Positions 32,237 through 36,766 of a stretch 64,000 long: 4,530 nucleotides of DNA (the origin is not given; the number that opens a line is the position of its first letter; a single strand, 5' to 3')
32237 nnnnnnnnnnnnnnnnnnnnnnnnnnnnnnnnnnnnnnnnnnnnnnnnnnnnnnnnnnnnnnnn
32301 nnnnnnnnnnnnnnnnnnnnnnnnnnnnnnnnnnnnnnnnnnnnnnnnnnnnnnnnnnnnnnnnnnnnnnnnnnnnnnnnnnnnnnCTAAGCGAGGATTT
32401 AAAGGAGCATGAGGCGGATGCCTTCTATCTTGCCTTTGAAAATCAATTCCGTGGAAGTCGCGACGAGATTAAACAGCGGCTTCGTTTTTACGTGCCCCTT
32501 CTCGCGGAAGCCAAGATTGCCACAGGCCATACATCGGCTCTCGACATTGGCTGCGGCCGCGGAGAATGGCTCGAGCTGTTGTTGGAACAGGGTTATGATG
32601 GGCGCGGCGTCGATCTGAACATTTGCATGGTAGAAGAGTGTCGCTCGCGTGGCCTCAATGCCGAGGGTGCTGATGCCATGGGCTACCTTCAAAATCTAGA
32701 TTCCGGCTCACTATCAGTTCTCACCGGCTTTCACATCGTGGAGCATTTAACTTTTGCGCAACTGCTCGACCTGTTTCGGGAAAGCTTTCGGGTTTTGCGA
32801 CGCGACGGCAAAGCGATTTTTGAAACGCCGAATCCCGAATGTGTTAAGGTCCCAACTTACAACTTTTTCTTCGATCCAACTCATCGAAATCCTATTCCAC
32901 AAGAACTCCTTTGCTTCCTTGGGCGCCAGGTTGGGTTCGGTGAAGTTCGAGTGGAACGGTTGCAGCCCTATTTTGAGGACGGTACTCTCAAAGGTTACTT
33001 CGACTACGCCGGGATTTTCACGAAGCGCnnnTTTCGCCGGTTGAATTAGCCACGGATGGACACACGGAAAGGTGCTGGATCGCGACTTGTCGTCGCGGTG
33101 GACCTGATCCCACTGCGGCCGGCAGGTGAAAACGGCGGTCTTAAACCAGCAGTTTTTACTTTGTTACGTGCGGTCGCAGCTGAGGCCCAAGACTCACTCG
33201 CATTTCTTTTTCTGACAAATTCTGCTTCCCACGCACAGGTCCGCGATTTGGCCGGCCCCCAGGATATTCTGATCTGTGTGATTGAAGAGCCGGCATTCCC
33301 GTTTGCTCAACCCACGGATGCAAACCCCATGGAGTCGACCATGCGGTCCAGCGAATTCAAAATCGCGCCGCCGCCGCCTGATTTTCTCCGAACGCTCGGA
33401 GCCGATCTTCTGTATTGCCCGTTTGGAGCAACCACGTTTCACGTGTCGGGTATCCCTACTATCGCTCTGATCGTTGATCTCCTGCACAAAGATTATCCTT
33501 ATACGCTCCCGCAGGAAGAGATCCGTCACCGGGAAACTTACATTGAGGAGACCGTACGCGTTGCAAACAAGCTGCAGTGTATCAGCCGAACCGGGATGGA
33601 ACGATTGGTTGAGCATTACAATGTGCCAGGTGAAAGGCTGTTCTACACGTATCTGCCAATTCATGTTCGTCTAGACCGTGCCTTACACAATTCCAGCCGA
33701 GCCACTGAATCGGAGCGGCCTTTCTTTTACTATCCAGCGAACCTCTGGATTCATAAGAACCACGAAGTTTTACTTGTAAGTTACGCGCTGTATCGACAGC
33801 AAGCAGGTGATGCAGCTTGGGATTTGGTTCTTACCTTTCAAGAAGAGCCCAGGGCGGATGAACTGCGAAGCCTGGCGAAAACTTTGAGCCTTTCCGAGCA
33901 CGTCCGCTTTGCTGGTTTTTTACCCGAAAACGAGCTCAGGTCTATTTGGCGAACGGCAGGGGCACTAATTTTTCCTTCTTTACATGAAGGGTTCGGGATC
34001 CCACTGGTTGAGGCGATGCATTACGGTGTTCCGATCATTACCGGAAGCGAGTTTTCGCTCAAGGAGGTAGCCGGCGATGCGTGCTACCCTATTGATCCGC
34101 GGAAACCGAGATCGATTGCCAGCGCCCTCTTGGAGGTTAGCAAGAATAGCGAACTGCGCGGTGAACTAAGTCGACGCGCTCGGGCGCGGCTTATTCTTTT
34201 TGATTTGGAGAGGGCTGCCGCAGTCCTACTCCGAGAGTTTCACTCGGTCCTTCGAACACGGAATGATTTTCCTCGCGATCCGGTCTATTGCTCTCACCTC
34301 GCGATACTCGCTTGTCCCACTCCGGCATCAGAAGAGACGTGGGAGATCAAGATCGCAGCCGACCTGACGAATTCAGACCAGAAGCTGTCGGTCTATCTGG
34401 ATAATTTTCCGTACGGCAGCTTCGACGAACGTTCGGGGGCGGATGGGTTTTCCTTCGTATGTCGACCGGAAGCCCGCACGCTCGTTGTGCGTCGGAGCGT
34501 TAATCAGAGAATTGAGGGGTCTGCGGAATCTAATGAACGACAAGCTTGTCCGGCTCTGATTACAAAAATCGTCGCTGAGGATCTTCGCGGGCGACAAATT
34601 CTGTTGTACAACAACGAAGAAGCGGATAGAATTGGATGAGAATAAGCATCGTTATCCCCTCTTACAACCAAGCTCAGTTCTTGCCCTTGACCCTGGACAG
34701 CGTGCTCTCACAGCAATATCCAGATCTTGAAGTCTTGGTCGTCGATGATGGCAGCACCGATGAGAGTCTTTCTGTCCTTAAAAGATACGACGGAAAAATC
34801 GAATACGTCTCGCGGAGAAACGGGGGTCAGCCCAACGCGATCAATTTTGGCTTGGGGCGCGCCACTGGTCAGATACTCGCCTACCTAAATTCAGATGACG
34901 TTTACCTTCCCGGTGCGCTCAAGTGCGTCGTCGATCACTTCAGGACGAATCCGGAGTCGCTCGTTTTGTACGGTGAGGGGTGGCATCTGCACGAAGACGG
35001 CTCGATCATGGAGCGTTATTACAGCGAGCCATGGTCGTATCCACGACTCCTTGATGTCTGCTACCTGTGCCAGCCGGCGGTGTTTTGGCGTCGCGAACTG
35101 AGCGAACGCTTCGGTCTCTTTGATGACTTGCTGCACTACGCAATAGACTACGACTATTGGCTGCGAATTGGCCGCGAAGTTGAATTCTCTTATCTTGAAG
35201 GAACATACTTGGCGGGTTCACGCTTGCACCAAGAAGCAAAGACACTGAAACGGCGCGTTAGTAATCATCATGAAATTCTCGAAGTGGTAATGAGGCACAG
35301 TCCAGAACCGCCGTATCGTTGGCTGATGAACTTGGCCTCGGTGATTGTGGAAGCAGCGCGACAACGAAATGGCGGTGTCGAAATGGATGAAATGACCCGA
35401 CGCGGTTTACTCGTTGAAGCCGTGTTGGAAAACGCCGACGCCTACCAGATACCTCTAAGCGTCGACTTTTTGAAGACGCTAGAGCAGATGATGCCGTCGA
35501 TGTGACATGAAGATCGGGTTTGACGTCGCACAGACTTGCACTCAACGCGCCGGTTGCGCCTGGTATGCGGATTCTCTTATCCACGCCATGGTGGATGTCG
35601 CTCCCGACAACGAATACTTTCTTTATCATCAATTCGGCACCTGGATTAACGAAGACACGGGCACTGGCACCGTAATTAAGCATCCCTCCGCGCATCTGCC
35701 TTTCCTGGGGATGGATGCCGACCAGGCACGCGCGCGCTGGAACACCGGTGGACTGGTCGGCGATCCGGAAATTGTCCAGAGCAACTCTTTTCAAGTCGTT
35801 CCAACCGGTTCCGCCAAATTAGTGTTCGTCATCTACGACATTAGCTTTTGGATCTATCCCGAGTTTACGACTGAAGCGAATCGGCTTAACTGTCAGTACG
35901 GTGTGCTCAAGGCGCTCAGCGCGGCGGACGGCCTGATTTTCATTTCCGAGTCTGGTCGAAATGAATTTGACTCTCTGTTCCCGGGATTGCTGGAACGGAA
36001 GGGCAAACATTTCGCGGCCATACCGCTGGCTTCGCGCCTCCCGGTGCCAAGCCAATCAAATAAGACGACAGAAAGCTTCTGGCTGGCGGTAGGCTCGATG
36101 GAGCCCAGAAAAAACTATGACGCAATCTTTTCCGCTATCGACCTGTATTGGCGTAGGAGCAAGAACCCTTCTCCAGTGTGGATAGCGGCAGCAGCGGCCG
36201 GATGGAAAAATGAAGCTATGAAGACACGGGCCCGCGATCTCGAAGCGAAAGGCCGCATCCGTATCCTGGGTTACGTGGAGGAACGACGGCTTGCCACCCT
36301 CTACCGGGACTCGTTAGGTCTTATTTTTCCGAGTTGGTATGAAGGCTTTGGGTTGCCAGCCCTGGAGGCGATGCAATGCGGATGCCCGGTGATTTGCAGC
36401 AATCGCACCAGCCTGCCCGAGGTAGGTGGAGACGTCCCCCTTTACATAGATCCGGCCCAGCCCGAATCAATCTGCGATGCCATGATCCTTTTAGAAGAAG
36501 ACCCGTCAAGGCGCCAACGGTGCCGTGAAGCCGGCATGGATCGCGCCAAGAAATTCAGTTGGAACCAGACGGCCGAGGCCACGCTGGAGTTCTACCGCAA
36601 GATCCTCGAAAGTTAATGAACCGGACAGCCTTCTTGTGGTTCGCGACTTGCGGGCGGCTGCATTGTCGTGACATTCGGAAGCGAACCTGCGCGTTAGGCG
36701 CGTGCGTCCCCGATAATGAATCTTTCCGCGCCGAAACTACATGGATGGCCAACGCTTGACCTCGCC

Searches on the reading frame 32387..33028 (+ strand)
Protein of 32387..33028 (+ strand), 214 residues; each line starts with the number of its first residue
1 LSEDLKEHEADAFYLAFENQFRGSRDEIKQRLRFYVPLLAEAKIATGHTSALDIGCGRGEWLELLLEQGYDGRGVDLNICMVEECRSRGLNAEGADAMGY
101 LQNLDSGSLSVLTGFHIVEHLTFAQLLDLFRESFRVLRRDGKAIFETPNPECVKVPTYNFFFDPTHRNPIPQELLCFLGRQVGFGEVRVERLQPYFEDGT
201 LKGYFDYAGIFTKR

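Call 39: find_related_loci(query=A1, collection=genome_contigs, flank=10000)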
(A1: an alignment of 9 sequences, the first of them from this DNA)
Query A1 (214 aa) in genome_contigs; peptide patterns used: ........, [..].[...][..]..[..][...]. (x = any residue, [..] = any of these).
600 stretches matched a pattern (row limit reached: there are more); 544 encode a relative of the query (tblastn E <= 1e-3); the best 80 are kept; 80 distinct loci.
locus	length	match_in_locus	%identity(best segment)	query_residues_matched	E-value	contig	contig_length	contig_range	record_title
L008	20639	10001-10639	74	1-213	8e-110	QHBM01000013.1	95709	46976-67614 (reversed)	MAG: Chthoniobacterales bacterium isolate RRmetagenome_bin20 antarctic_metabat_spec_bin_15_contig_433, whole genome shot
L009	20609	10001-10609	58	11-213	1e-76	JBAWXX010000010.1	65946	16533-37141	MAG: Verrucomicrobiota bacterium isolate ELA074 MAG074_10, whole genome shotgun sequence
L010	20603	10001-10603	54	1-203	2e-69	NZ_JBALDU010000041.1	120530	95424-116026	MAG: Nostoc sp. isolate P2164 bin 3 NODE_70_length_120530_cov_16.057558, whole genome shotgun sequence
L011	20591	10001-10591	53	7-203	2e-68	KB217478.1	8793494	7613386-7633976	Calothrix sp. PCC 7103 genomic scaffold Cal7103DRAFT_CPM.6, whole genome shotgun sequence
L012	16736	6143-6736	51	6-203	2e-68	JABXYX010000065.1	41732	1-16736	Brasilonema sp. CT11 contig86, whole genome shotgun sequence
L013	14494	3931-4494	55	7-194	2e-67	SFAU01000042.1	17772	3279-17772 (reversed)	MAG: Microcystis novacekii Mn_MB_F_20050700_S1 S1_42, whole genome shotgun sequence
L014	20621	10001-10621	49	6-213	2e-67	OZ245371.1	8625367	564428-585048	MAG: Rivularia sp. (in: cyanobacteria) isolate beb1a3fd-4142-4b91-b7aa-4b2fb1984bcf genome assembly, chromosome: 1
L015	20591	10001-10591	52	7-203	3e-67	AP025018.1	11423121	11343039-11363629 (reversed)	Calothrix sp. PCC 7716 DNA, complete genome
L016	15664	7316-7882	51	6-194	1e-66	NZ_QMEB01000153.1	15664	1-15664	Brasilonema bromeliae SPC951 NODE_2142_length_15664_cov_5.715613, whole genome shotgun sequence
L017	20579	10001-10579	54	11-203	1e-65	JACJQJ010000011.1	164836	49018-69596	Nostoc linckia FACHB-104 contig11, whole genome shotgun sequence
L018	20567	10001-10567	51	6-194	7e-66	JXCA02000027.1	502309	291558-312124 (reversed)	Scytonema tolypothrichoides VB-61278 scaffold_007, whole genome shotgun sequence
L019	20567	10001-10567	50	6-194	3e-65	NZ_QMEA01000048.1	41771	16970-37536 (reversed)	Brasilonema sp. UFV-L1 scaffold48_cov14, whole genome shotgun sequence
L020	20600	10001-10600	50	4-203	4e-65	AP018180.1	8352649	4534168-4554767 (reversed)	Nostoc carneum NIES-2107 DNA, nearly complete genome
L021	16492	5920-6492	52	4-194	8e-65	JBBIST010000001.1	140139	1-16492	MAG: Burkholderiales bacterium isolate BR2S70218_bin_38 NODE_45_length_140139_cov_21.303268, whole genome shotgun sequen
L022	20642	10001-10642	49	6-210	9e-65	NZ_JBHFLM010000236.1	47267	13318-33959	Pelatocladus sp. BLCC-F211 bin3.fa-236, whole genome shotgun sequence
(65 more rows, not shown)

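Call 53: search_solved_structures(query=A1, max_evalue=1)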
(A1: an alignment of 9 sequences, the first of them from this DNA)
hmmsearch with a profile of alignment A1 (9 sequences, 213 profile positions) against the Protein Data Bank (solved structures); distinct sequences matched with E-value up to 1: 103 (the best 60 are shown).
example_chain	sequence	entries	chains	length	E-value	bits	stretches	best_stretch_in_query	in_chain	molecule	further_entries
3dli_A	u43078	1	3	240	1.3e-46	162.1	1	9-211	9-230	methyltransferase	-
1ve3_A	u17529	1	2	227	5.6e-08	35.8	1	24-145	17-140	hypothetical protein PH0226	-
3e8s_A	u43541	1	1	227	2.4e-07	33.8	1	50-155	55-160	Putative SAM Dependent Methyltransferase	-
3l8d_A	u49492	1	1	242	5.1e-07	32.7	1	46-148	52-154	Methyltransferase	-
2avn_A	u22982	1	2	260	6.3e-06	29.1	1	50-149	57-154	ubiquinone/menaquinone biosynthesis methyltransferase-related protein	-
8gdu_A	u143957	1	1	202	6.7e-06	29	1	45-141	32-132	Methyltransferase domain-containing protein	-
7pd7_A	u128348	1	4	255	7.1e-06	28.9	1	39-146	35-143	Methyltransferase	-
3jwi_A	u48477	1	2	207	8.9e-06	28.6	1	30-153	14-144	Methyltransferase type 12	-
3jwg_A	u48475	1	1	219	1.3e-05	28.1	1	30-152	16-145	Methyltransferase type 12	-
5wp5_A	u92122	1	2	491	2.4e-05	27.2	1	47-154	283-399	Phosphomethylethanolamine N-methyltransferase 2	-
6mro_A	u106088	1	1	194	3.6e-05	26.6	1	46-95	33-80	methyl transferase from Methanosarcina acetivorans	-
5z9o_A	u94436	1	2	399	8.3e-05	25.4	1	38-145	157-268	Cyclopropane-fatty-acyl-phospholipid synthase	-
1wzn_A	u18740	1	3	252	0.00013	24.8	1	20-148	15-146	SAM-dependent methyltransferase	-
1xxl_A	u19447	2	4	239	0.00013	24.8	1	43-189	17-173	YcgJ protein | ycgJ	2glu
3d2l_A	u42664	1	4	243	0.00037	23.3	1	50-151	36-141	SAM-dependent methyltransferase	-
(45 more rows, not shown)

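Call 81: predict_structure(alignment_id=A1)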
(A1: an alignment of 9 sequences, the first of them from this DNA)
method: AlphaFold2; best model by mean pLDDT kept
length: 214 residues; sequences in the alignment: 9
mean_pLDDT: 82.2   pTM: 0.82
mean pLDDT of the five models: 82.2, 82.1, 82.0, 81.1, 77.7
residues with pLDDT >= 90: 106; 70-90: 51; 50-70: 47; < 50: 10
segments of 3 or more residues with pLDDT < 50: 159-162
pLDDT, mean of each block of 10 residues (from residue 1): 52 63 73 90 97 90 95 91 90 93 98 87 91 98 86 53 57 90 94 60 70 97
secondary structure, 60 per line:
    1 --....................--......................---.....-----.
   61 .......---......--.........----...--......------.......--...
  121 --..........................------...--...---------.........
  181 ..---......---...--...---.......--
elements in order: H3-22 H25-46 E50-54 H60-67 E71-76 H79-87 E92-94 H97-102 E109-115 H123-136 E137-148 H172-182 E186-191 E195-197 E200-202 E206-212

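Call 84: fold_search(model_id=the predicted structure, library=pdb)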
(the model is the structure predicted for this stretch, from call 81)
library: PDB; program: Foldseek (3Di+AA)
matches with E <= 10: 1937; with E <= 0.001: 1410
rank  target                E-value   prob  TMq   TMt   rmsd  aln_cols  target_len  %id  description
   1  3dli_A                1.4e-20  1.00  0.80  0.78   5.3       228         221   32  Crystal structure of a SAM dependent methyltransferase from Archaeoglobus fulgidus (released 2008-07-15)
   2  4kdc                  3.1e-12  1.00  0.63  0.63   5.0       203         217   17  Crystal Structure of UBIG (released 2014-04-30)
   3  2p8j_B                2.0e-11  1.00  0.61  0.63   4.7       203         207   16  Crystal structure of S-adenosylmethionine-dependent methyltransferase (NP_349143.1) from Clostridium acetobutylicum at (released 2007-04-24)
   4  8tjk_A                2.1e-11  1.00  0.57  0.39   6.3       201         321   19  SAM-dependent methyltransferase RedM bound to SAH (released 2023-12-13)
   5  3l8d                  2.6e-11  1.00  0.60  0.63   4.8       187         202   19  Crystal structure of methyltransferase from Bacillus Thuringiensis (released 2010-01-12)
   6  5f8e_C                2.7e-11  1.00  0.58  0.37   4.7       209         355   20  Rv2258c-SAH (released 2016-06-29)
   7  1vlm_B                2.9e-11  1.00  0.65  0.67   5.5       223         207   21  Crystal structure of SAM-dependent methyltransferase, possible histamine N-methyltransferase (TM1293) from Thermotoga  (released 2004-08-24)
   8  7pd7_A                3.1e-11  1.00  0.67  0.59   7.4       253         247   17  Crocagin methyl transferase CgnL (released 2022-08-17)
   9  5f8e_A                3.1e-11  1.00  0.56  0.36   5.2       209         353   19  Rv2258c-SAH (released 2016-06-29)
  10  5f8c_A                3.1e-11  1.00  0.56  0.36   5.2       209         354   19  Rv2258c-unbound (released 2016-06-29)
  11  5dpm                  4.4e-11  1.00  0.66  0.68   4.8       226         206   17  Crystal structure of UbiG mutant in complex with SAH (released 2016-09-21)
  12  1vlm_A                4.7e-11  1.00  0.60  0.62   6.7       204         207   19  Crystal structure of SAM-dependent methyltransferase, possible histamine N-methyltransferase (TM1293) from Thermotoga  (released 2004-08-24)
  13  8tjj_B                5.0e-11  1.00  0.61  0.43   8.4       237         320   17  SAM-dependent methyltransferase RedM bound to SAM (released 2023-12-13)
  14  7pd7_B                5.3e-11  1.00  0.59  0.51   9.0       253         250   16  Crocagin methyl transferase CgnL (released 2022-08-17)
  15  4obw_B                5.7e-11  1.00  0.59  0.55   6.7       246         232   14  crystal structure of yeast Coq5 in the SAM bound form (released 2014-08-06)
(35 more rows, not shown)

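Call 90: search_protein_representatives(alignment_id=A1)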
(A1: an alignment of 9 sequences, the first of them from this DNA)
Query: 9 sequences, 213 profile positions. Proteins with E-value up to 0.001 (for the whole library): 36722; up to 1e-10: 9717; up to 1e-30: 6015. The best 150 are listed.
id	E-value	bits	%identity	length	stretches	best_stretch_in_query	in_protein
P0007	8.4e-117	404.5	-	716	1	1-213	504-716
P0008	3.2e-114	396.1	-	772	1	1-213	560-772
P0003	5.6e-114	395.3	-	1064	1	1-213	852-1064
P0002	2.8e-113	393.0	-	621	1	1-213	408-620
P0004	2.4e-112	390.0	-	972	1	1-213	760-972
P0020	3.7e-112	389.3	-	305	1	1-213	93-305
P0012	5.9e-112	388.7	-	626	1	1-213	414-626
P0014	3.9e-110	382.8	-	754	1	1-213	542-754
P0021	1.1e-106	371.5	-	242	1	1-213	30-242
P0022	1.1e-105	368.2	-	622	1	3-213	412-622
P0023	2.1e-104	364.1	-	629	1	1-213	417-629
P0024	6.2e-104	362.5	-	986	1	3-213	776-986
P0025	5.2e-103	359.5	-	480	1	1-213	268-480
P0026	2.7e-102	357.1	-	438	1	1-213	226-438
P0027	2.1e-97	341.2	-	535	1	2-213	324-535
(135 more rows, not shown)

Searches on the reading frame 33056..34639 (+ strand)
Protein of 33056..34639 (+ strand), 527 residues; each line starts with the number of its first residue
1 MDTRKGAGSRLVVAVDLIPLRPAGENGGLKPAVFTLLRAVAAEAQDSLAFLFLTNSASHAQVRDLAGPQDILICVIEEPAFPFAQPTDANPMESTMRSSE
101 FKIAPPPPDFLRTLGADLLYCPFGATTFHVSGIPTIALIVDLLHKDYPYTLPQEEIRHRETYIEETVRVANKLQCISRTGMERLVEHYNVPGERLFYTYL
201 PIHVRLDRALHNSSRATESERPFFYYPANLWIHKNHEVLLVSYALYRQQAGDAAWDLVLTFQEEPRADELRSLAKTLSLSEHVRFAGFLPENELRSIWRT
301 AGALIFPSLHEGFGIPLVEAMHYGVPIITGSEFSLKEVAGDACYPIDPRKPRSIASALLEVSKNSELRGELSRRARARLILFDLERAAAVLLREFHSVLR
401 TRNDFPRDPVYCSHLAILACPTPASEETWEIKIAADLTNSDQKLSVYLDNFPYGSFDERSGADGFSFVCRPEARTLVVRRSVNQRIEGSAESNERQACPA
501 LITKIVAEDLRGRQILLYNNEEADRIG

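Call 5: search_protein_families(library=pfam, proteins=[window:33056-34639:+], max_evalue=0.01)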
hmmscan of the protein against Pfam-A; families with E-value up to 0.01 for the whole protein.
window:33056-34639:+ (527 aa): 3 families
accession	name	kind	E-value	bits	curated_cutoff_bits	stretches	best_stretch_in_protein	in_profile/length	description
PF00534.26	Glycos_transf_1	-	3.9e-25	88.8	26.4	1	216-377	10-171/172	Glycosyl transferases group 1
PF13692.12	Glyco_trans_1_4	-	2.1e-18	67.4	27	1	225-363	5-141/142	Glycosyl transferases group 1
PF20706.3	GT4-conflict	-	3e-07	30.2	26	1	244-332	222-313/385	Family 4 Glycosyltransferase in conflict systems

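Call 47: find_encoding_contigs(protein=window:33056-34639:+, flank=3500, max_places=10)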
Protein window:33056-34639:+ (527 aa): 3 contigs read that carry it; 2 places shown.
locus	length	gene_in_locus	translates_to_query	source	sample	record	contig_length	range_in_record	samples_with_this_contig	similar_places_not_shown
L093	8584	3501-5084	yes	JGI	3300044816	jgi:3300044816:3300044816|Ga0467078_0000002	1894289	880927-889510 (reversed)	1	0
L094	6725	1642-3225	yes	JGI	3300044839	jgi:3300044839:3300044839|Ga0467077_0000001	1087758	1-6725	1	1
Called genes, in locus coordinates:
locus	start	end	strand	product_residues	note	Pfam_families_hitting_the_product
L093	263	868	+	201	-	-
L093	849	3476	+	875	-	PF13489:Methyltransf_23, PF07021:MetW (weak), PF08241:Methyltransf_11, PF13649:Methyltransf_25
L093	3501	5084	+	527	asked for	PF00534:Glycos_transf_1, PF13692:Glyco_trans_1_4, PF20706:GT4-conflict (weak)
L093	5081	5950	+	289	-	PF00535:Glycos_transf_2, PF10111:Glyco_tranf_2_2 (weak), PF13641:Glyco_tranf_2_3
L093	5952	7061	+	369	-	PF20706:GT4-conflict, PF00534:Glycos_transf_1, PF13692:Glyco_trans_1_4, PF13524:Glyco_trans_1_2 (faint)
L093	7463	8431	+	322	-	PF01073:3Beta_HSD, PF01370:Epimerase, PF02719:Polysacc_synt_2, PF04321:RmlD_sub_bind, PF13460:NAD_binding_10, PF16363:GDP_Man_Dehyd, PF07993:NAD_binding_4 (weak)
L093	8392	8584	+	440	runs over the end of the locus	PF03721:UDPG_MGDP_dh_N, PF00984:UDPG_MGDP_dh, PF03720:UDPG_MGDP_dh_C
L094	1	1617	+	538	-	?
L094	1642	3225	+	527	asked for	PF00534:Glycos_transf_1, PF13692:Glyco_trans_1_4, PF20706:GT4-conflict (weak)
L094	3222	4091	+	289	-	PF00535:Glycos_transf_2, PF10111:Glyco_tranf_2_2 (weak), PF13641:Glyco_tranf_2_3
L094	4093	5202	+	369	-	PF20706:GT4-conflict, PF00534:Glycos_transf_1, PF13692:Glyco_trans_1_4, PF13524:Glyco_trans_1_2 (faint)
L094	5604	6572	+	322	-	PF01073:3Beta_HSD, PF01370:Epimerase, PF02719:Polysacc_synt_2, PF04321:RmlD_sub_bind, PF13460:NAD_binding_10, PF16363:GDP_Man_Dehyd, PF07993:NAD_binding_4 (weak)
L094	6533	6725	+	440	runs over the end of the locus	PF03721:UDPG_MGDP_dh_N, PF00984:UDPG_MGDP_dh, PF03720:UDPG_MGDP_dh_C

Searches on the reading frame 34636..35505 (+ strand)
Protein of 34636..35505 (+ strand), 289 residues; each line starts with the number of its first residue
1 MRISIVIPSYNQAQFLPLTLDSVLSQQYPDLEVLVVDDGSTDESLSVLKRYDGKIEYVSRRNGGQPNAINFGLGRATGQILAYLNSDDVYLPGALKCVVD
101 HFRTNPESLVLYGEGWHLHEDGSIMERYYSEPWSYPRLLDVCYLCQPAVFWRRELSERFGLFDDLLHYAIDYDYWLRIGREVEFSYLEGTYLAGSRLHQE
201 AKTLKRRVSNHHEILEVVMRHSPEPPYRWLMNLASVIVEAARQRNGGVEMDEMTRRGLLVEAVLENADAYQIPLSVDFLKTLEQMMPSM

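Call 6: search_protein_families(library=pfam, proteins=[window:34636-35505:+], max_evalue=0.001)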
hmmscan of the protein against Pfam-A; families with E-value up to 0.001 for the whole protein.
window:34636-35505:+ (289 aa): 3 families
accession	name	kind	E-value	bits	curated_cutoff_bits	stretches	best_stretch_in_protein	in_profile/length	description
PF00535.33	Glycos_transf_2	-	5.2e-31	108.3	23.3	1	4-113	1-114/168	Glycosyl transferase family 2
PF13641.12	Glyco_tranf_2_3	-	5e-12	46.8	27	1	3-178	3-194/230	Glycosyltransferase like family 2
PF10111.15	Glyco_tranf_2_2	-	1.9e-07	31.3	27.3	1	4-183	1-204/276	Glycosyltransferase like family 2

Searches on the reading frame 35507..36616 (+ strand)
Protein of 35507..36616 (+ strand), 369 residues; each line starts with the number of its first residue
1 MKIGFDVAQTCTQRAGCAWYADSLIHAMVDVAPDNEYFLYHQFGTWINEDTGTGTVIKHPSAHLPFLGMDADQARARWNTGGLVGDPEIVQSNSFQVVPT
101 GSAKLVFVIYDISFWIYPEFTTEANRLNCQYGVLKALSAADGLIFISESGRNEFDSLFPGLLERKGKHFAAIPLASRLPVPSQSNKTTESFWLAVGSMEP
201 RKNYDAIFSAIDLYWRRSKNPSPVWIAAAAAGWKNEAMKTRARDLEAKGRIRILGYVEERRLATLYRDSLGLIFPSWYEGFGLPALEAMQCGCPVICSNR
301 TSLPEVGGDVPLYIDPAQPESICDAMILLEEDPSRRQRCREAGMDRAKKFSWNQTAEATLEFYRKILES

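Call 6: search_protein_families(library=pfam, proteins=[window:35507-36616:+], max_evalue=0.001)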
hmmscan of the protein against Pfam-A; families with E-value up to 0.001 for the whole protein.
window:35507-36616:+ (369 aa): 4 families
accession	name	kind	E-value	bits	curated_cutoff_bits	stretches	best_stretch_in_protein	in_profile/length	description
PF00534.26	Glycos_transf_1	-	1.8e-26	93.1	26.4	1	185-343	11-169/172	Glycosyl transferases group 1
PF13692.12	Glyco_trans_1_4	-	1.3e-19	71.3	27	1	193-331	5-141/142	Glycosyl transferases group 1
PF20706.3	GT4-conflict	-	4.7e-11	42.7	26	1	184-301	192-314/385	Family 4 Glycosyltransferase in conflict systems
PF13524.12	Glyco_trans_1_2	-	1.9e-05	25.1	25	1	232-360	23-143/144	Glycosyl transferase-like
